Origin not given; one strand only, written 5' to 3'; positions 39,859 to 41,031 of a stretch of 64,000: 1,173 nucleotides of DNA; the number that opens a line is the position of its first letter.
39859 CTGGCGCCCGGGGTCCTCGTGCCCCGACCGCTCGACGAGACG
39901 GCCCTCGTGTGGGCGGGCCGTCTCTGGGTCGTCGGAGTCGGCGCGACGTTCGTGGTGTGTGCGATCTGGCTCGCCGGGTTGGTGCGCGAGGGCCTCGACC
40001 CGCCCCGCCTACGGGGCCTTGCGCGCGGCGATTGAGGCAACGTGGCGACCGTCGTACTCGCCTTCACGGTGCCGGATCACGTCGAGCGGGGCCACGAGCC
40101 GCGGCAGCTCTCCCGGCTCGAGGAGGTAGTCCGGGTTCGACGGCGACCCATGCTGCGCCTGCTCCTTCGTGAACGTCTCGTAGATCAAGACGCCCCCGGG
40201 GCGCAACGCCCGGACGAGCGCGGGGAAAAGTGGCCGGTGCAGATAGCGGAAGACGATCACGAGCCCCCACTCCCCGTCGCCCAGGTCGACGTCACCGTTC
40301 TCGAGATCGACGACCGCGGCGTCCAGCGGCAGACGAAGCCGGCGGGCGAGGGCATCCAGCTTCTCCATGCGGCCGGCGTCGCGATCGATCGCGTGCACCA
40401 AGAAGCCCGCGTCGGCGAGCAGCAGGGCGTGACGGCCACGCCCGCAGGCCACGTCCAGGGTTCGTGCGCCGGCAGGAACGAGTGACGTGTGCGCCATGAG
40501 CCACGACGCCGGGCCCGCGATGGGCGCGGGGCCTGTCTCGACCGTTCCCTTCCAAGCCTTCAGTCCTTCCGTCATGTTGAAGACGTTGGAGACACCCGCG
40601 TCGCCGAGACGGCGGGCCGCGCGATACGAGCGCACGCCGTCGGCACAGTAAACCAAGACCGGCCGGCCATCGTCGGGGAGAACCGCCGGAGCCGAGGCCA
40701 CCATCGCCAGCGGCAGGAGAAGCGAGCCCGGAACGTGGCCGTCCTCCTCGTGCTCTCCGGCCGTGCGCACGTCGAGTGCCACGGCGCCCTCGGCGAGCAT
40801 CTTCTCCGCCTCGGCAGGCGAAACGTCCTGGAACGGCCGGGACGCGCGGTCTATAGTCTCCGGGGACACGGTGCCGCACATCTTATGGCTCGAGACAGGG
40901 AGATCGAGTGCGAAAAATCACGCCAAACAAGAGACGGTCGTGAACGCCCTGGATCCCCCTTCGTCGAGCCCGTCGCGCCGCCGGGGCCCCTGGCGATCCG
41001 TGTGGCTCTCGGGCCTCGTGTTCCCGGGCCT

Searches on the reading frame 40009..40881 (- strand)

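Call 69: search_protein_families(library=pfam, proteins=[window:40009-40881:-], max_evalue=0.00001)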
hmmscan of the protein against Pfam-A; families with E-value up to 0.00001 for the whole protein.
window:40009-40881:- (290 aa): 4 families
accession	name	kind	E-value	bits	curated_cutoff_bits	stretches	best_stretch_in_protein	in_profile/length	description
PF00581.25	Rhodanese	-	7.8e-16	58.8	22.2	1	21-112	1-101/102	Rhodanese-like domain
PF13649.12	Methyltransf_25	-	7.8e-08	33.4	27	1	142-230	2-97/97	Methyltransferase domain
PF03848.20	TehB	-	1.2e-06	28.6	20.4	1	139-224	32-118/193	Tellurite resistance protein TehB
PF08241.18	Methyltransf_11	-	8.5e-06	26.8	21.2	0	142-233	1-94/95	Methyltransferase domain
